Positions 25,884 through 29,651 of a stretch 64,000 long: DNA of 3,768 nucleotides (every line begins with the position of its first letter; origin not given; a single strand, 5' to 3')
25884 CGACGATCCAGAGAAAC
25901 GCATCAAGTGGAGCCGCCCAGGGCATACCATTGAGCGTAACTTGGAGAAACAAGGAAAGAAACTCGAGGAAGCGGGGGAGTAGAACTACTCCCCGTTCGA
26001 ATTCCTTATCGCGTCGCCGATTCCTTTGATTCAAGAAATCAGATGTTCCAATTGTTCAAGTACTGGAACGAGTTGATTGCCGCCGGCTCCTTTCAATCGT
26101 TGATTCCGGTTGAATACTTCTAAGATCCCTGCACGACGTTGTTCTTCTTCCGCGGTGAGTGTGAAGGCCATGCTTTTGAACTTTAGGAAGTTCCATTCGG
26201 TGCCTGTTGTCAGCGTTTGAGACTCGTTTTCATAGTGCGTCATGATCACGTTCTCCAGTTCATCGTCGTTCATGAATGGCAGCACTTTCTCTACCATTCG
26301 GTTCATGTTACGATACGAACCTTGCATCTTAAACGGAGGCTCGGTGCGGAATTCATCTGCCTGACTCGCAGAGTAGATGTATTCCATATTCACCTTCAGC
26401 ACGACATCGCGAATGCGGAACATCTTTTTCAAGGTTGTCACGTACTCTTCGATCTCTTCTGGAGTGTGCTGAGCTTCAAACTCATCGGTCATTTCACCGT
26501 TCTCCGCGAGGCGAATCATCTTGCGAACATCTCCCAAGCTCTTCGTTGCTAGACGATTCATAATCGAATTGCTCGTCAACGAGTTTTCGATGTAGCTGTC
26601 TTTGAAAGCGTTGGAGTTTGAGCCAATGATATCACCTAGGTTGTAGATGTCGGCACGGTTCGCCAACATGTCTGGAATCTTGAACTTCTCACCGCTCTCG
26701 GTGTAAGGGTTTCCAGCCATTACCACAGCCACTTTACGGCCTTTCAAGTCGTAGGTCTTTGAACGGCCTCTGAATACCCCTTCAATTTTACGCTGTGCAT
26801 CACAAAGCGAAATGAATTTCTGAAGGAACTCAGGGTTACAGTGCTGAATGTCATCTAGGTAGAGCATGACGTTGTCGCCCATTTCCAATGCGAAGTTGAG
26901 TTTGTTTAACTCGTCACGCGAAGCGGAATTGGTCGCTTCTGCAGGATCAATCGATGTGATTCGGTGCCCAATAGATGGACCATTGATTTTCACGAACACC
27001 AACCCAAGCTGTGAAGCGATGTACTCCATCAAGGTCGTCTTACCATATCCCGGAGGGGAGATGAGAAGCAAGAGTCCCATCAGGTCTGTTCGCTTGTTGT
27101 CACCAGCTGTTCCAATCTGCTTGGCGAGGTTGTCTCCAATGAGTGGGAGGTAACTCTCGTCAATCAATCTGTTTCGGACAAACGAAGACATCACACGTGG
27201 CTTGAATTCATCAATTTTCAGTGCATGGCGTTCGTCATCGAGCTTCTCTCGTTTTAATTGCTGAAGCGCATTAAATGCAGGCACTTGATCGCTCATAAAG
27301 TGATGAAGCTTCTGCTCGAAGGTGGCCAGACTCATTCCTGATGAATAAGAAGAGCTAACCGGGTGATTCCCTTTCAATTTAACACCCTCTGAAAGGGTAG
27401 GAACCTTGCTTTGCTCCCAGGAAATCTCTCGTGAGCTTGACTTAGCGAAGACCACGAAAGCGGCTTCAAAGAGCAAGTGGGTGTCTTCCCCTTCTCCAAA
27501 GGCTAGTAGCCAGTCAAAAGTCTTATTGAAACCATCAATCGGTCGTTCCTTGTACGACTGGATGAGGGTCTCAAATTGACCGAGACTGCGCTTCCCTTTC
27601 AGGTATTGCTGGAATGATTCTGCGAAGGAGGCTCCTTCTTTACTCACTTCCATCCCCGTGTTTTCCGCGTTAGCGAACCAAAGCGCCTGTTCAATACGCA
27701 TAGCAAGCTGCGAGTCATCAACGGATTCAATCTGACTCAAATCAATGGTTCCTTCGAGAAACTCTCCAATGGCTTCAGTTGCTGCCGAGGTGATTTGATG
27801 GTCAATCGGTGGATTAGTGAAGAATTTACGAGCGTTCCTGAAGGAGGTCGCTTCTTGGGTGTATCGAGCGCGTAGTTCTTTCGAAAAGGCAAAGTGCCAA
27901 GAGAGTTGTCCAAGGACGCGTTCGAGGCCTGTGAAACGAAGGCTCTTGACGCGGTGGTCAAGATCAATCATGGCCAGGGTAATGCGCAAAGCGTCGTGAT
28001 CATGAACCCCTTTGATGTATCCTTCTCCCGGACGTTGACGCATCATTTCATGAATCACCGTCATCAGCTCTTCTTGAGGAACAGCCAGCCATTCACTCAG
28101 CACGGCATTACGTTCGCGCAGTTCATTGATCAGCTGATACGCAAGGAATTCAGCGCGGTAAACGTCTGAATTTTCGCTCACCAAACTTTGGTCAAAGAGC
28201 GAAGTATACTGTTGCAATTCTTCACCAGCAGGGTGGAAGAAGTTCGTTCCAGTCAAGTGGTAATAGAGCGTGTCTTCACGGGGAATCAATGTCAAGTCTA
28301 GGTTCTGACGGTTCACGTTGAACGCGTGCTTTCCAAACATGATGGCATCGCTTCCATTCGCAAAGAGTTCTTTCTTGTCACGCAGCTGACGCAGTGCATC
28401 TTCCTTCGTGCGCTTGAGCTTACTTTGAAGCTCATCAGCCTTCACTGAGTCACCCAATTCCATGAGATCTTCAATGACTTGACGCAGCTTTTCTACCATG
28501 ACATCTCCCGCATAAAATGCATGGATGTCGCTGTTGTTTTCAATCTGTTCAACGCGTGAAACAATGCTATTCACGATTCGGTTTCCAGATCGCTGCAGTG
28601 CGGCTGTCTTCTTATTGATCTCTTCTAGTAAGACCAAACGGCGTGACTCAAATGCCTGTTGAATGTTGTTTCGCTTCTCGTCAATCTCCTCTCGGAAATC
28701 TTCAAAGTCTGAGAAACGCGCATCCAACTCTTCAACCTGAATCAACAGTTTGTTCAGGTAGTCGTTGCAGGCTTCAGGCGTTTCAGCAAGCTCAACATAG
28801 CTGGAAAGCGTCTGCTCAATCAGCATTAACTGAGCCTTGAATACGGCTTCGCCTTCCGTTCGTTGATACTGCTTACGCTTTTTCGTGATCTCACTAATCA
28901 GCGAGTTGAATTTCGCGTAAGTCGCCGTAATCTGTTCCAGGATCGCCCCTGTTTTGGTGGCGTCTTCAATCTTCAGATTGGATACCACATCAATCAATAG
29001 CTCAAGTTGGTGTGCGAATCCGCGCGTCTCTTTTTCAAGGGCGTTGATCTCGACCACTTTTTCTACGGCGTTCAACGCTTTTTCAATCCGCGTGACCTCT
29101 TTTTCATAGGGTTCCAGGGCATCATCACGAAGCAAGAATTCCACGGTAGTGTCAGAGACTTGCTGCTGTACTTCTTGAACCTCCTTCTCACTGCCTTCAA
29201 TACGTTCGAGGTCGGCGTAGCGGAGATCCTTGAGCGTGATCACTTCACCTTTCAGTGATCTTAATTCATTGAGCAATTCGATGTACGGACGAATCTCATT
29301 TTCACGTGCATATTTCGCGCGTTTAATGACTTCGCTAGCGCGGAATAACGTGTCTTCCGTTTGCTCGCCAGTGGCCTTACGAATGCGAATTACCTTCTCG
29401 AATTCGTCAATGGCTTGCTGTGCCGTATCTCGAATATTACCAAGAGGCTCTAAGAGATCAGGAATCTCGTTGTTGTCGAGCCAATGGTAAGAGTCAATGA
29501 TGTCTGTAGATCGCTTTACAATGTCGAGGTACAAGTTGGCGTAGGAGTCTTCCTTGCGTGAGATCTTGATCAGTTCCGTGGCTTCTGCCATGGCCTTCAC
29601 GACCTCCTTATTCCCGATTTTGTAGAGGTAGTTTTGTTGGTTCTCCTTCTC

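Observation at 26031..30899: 1622-aa protein: MoxR-like AAA+ module embedded in a mostly unassigned giant with ~450-aa coiled coil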

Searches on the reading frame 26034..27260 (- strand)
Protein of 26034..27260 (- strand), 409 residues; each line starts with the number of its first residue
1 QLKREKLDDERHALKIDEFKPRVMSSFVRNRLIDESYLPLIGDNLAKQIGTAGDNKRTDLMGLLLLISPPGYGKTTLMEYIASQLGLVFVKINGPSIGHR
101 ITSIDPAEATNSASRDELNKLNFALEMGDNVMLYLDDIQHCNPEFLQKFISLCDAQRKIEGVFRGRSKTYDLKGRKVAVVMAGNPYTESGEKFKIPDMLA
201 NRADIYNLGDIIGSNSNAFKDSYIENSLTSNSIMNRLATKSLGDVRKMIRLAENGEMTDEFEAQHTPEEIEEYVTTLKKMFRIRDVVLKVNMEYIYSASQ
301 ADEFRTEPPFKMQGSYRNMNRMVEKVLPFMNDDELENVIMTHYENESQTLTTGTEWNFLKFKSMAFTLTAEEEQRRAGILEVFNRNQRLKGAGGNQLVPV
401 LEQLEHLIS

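Call 33: search_protein_families(library=pfam, proteins=[window:26034-27260:-], max_evalue=1)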
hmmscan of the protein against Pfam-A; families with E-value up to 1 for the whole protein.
window:26034-27260:- (409 aa): 11 families
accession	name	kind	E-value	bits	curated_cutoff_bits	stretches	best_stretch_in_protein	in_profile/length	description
PF00004.35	AAA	-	1.1e-07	32.9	21.2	1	64-184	1-109/131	ATPase family associated with various cellular activities (AAA)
PF07728.20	AAA_5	-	1.2e-06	29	22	1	64-189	2-127/139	AAA domain (dynein-related subfamily)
PF13401.12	AAA_22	-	1e-05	26.3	27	1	62-165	6-122/130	AAA domain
PF05496.18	RuvB_N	-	6.5e-05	23.2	27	1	52-99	24-71/159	Holliday junction DNA helicase RuvB P-loop domain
PF13173.12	AAA_14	-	0.0085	16.5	27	1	71-165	12-97/129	AAA domain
PF20720.3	nSTAND3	-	0.028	14.5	27.2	1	62-85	18-41/155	Novel STAND NTPase 3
PF13191.12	AAA_16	-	0.044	14.7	32.6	0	61-97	24-63/167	AAA ATPase domain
PF18213.6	SUB1_ProdP9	-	0.084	13.1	25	1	212-279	4-66/80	SUB1 protease Prodomain ProdP9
PF00910.28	RNA_helicase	-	0.17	12.9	21.5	0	65-89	2-26/105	RNA helicase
PF25199.1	nSTAND_NTPase5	-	0.18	12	34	1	55-169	35-136/145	Novel STAND NTPase 5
PF10729.16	CedA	-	0.31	11.6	27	0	169-198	35-63/75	Cell division activator CedA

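Call 63: search_solved_structures(query=A3, max_evalue=1, show_alignments=0)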
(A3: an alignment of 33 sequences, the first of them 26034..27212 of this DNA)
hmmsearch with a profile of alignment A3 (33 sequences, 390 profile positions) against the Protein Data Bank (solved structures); distinct sequences matched with E-value up to 1: 140 (the best 60 are shown).
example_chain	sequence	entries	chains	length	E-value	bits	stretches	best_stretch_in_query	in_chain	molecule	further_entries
7wub_C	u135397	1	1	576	9.4e-07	31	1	48-87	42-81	Transitional endoplasmic reticulum ATPase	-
7wub_D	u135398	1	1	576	9.4e-07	31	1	48-87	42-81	Transitional endoplasmic reticulum ATPase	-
6mck_A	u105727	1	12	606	1.1e-06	30.8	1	48-87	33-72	Transitional endoplasmic reticulum ATPase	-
7rlj_A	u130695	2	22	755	1.7e-06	30.2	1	48-87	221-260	Transitional endoplasmic reticulum ATPase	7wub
8yka_A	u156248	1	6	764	1.8e-06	30.1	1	48-87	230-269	Transitional endoplasmic reticulum ATPase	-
7lmy_A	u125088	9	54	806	1.8e-06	30.1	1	48-87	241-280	Transitional endoplasmic reticulum ATPase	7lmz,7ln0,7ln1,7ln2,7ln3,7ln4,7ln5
7rlb_A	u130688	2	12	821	1.9e-06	30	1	48-87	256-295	Transitional endoplasmic reticulum ATPase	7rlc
5c18_A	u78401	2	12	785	1.9e-06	30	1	48-87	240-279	Transitional endoplasmic reticulum ATPase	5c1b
7y4w_A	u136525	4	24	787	1.9e-06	30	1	48-87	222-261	Transitional endoplasmic reticulum ATPase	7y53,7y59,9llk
5c19_A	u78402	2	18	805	2e-06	29.9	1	48-87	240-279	Transitional endoplasmic reticulum ATPase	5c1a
10qq_A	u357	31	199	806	2e-06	29.9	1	48-87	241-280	Transitional endoplasmic reticulum ATPase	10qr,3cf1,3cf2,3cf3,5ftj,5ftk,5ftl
7l5w_A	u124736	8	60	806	2e-06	29.9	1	48-87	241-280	Transitional endoplasmic reticulum ATPase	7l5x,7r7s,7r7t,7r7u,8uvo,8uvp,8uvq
7rlh_A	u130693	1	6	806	2e-06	29.9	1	48-87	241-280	Transitional endoplasmic reticulum ATPase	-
7k57_A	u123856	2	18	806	2e-06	29.9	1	48-87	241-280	Transitional endoplasmic reticulum ATPase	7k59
7rlf_A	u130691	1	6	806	2e-06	29.9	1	48-87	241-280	Transitional endoplasmic reticulum ATPase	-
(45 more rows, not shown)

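Call 69: search_protein_families(library=pfam, alignment_id=A3, max_evalue=0.01)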
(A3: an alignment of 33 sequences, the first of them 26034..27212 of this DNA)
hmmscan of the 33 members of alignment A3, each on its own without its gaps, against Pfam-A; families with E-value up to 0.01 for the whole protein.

A. member 1, window:26034-27212:- (393 aa): 5 families
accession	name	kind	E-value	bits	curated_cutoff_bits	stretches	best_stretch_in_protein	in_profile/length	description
PF00004.35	AAA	-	9.6e-08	33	21.2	1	48-168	1-109/131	ATPase family associated with various cellular activities (AAA)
PF07728.20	AAA_5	-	1.2e-06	29.1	22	1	48-173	2-127/139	AAA domain (dynein-related subfamily)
PF13401.12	AAA_22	-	9.6e-06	26.4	27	1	46-149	6-122/130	AAA domain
PF05496.18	RuvB_N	-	6.1e-05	23.3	27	1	36-83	24-71/159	Holliday junction DNA helicase RuvB P-loop domain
PF13173.12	AAA_14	-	0.0084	16.6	27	0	55-149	12-97/129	AAA domain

B. families by the number of members that match (of 33 scanned): 11 families
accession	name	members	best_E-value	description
PF00004.35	AAA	33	9.8e-10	ATPase family associated with various cellular activities (AAA)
PF07728.20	AAA_5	33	1.5e-08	AAA domain (dynein-related subfamily)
PF13401.12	AAA_22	33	2e-07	AAA domain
PF05496.18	RuvB_N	33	2.5e-06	Holliday junction DNA helicase RuvB P-loop domain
PF13191.12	AAA_16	16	0.00052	AAA ATPase domain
PF25199.1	nSTAND_NTPase5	4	0.002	Novel STAND NTPase 5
PF13173.12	AAA_14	4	0.0026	AAA domain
PF24918.1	NET2A_C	2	0.0077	NET2A, C-terminal domain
PF21810.3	DUF6880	1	0.00051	Family of unknown function (DUF6880)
PF20720.3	nSTAND3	1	0.0074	Novel STAND NTPase 3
PF13671.12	AAA_33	1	0.0081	AAA domain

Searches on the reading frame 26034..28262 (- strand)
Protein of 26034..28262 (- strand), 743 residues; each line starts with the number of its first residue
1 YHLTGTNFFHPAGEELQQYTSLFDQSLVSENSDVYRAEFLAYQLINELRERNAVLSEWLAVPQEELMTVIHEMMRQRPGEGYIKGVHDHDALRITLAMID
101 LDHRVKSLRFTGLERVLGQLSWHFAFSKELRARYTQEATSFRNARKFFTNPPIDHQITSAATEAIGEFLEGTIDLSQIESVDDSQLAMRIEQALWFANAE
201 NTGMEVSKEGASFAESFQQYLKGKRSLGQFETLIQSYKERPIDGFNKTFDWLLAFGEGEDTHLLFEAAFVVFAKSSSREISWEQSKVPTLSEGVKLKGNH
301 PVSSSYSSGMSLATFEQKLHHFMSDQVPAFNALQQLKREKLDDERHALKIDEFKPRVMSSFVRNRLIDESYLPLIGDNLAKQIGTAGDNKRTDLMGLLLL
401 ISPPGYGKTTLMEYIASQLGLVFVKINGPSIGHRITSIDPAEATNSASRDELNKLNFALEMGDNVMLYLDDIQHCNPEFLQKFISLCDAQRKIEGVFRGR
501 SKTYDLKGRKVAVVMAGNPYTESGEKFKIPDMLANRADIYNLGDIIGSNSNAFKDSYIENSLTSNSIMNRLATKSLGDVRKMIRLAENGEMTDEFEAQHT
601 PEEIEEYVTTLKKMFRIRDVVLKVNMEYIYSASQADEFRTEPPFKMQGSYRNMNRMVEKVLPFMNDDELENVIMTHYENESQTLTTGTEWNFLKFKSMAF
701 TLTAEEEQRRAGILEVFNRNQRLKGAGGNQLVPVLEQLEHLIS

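Call 34: predict_structure(alignment_id=A1)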
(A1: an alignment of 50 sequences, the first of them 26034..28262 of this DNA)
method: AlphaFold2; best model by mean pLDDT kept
length: 743 residues; sequences in the alignment: 50
mean_pLDDT: 83.0   pTM: 0.50
mean pLDDT of the five models: 83.0, 80.2, 79.4, 78.1, 77.6
residues with pLDDT >= 90: 251; 70-90: 393; 50-70: 83; < 50: 16
segments of 3 or more residues with pLDDT < 50: 349-360
pLDDT, mean of each block of 10 residues (from residue 1): 54 81 89 93 90 84 91 80 88 93 86 92 92 91 82 86 91 73 85 89 87 95 95 91 91 88 92 83 85 89 87 89 91 88 64 44 67 75 61 64 62 78 88 89 90 87 83 86 74 82 84 79 62 71 69 83 89 86 89 86 93 94 84 76 84 90 93 92 85 91 92 89 66 66 63
secondary structure, 60 per line:
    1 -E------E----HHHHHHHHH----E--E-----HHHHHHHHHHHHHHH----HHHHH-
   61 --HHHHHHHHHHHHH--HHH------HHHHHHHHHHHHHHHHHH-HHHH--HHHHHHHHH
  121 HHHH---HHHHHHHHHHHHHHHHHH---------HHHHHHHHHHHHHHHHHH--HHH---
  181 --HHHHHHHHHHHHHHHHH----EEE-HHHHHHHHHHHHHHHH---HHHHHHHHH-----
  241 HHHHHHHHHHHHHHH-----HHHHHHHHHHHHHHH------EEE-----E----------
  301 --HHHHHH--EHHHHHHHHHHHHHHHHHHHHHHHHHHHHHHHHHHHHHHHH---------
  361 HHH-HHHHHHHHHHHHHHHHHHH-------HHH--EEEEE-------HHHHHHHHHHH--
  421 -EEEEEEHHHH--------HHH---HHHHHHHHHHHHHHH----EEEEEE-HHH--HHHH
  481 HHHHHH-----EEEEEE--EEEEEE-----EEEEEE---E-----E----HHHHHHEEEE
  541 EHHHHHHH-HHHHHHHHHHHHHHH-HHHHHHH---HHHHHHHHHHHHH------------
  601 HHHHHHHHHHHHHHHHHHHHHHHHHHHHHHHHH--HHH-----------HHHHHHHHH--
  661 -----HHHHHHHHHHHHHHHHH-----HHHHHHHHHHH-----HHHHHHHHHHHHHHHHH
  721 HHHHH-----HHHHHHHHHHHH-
elements in order (helices of 4 or more, strands of 3 or more residues): H14-22 H36-50 H55-59 H63-75 H87-104 H106-109 H112-124 H128-145 H155-172 H183-199 E204-206 H208-223 H227-235 H241-255 H261-275 E282-284 H303-308 H312-351 H365-383 E396-400 H408-418 E422-427 H428-431 H446-460 E465-470 H477-486 E492-497 E500-505 E511-516 H531-536 E537-541 H542-548 H550-564 H566-572 H576-588 H601-633 H650-658 H666-682 H688-698 H704-725 H731-742

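Call 56: search_solved_structures(query=A1, max_evalue=0.01, show_alignments=2)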
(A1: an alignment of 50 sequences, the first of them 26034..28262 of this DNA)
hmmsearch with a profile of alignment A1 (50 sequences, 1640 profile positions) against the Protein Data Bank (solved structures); distinct sequences matched with E-value up to 0.01: 50.
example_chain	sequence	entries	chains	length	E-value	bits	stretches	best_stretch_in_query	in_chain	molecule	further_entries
7wub_C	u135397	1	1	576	0.00044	20.8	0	1277-1313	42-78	Transitional endoplasmic reticulum ATPase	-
7wub_D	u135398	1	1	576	0.00045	20.8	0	1277-1313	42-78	Transitional endoplasmic reticulum ATPase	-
6mck_A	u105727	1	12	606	0.00051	20.6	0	1277-1313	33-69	Transitional endoplasmic reticulum ATPase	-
6hk9_A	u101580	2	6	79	0.00052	20.6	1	619-680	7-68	Testis-expressed protein 12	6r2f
7rlj_A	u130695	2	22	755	0.00085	19.8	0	1277-1313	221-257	Transitional endoplasmic reticulum ATPase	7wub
8yka_A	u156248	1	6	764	0.00087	19.8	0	1277-1313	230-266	Transitional endoplasmic reticulum ATPase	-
5c18_A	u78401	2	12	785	0.00094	19.7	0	1277-1313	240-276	Transitional endoplasmic reticulum ATPase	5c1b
7y4w_A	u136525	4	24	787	0.00094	19.7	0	1277-1313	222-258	Transitional endoplasmic reticulum ATPase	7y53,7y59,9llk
7lmy_A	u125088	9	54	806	0.00098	19.6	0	1277-1313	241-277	Transitional endoplasmic reticulum ATPase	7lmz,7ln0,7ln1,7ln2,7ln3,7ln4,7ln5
5c19_A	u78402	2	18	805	0.00099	19.6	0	1277-1313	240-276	Transitional endoplasmic reticulum ATPase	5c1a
7rlh_A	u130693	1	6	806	0.00099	19.6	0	1277-1313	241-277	Transitional endoplasmic reticulum ATPase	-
7l5w_A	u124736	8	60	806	0.00099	19.6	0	1277-1313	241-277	Transitional endoplasmic reticulum ATPase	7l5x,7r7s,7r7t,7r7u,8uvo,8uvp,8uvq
10qq_A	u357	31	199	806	0.00099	19.6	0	1277-1313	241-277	Transitional endoplasmic reticulum ATPase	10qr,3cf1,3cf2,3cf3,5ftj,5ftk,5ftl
7k57_A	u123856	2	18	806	0.00099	19.6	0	1277-1313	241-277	Transitional endoplasmic reticulum ATPase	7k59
9yrc_A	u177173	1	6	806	0.00099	19.6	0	1277-1313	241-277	Transitional endoplasmic reticulum ATPase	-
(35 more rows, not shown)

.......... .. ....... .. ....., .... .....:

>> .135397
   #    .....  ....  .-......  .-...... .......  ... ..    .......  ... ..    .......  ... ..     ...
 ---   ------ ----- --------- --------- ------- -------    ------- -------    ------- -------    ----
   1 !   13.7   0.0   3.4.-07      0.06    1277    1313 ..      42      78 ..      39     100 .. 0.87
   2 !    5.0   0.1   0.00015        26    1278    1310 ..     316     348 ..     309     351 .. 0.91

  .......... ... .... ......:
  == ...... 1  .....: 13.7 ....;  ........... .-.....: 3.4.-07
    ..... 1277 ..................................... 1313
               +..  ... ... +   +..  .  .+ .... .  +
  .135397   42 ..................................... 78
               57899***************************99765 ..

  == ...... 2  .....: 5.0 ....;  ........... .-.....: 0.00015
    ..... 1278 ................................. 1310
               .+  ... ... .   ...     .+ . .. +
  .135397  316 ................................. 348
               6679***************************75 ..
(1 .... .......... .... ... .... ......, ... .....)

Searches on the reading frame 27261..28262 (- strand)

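Call 33: search_protein_families(library=pfam, proteins=[window:27261-28262:-], max_evalue=1)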
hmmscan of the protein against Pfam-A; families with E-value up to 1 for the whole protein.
window:27261-28262:- (334 aa): 1 family
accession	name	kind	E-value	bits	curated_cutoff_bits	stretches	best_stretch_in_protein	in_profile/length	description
PF09345.15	SiaC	-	0.15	12.2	24.5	0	230-279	19-68/120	SiaC family regulatory phosphoprotein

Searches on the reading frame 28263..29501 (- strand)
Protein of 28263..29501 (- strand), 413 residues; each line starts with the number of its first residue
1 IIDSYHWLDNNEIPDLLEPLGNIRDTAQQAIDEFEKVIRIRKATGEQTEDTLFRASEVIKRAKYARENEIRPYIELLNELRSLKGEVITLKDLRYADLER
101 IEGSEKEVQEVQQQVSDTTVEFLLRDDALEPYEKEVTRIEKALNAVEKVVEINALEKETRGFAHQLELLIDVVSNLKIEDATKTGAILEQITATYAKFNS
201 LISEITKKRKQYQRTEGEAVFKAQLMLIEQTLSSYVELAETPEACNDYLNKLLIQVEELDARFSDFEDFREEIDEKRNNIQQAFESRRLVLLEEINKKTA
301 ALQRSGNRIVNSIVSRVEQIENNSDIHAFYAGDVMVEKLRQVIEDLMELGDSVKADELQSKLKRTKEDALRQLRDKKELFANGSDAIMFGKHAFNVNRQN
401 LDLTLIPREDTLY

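Call 33: search_protein_families(library=pfam, proteins=[window:28263-29501:-], max_evalue=1)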
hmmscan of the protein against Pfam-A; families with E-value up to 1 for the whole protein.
window:28263-29501:- (413 aa): 8 families
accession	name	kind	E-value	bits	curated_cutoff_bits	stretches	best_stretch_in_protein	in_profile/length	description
PF25472.1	DUF7902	-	1.1e-21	77.3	26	1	127-211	1-85/85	Domain of unknown function (DUF7902)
PF21599.3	ZSWIM3_N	-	0.026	15.5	27.8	0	258-301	2-45/102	Zinc finger SWIM domain-containing protein 3, N-terminal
PF22538.1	HexPS-like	-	0.035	14.7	28.9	1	169-210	30-68/106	Hexaprenyl diphosphate synthase, small subunit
PF23005.1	DUF7032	-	0.037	14.3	27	1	196-267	30-101/115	Domain of unknown function (DUF7032)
PF04632.18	FUSC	-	0.054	12.5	30.9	1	186-386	157-355/660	Fusaric acid resistance protein family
PF08223.16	PaaX_C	-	0.062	14.1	22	0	188-230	3-45/91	PaaX-like protein C-terminal domain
PF05227.19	CHASE3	-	0.089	13.1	28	1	14-54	66-106/138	CHASE3 domain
PF09763.15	Sec3_CC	-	0.54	10.6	27.1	1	89-148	11-70/133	Exocyst complex component Sec3, coiled-coil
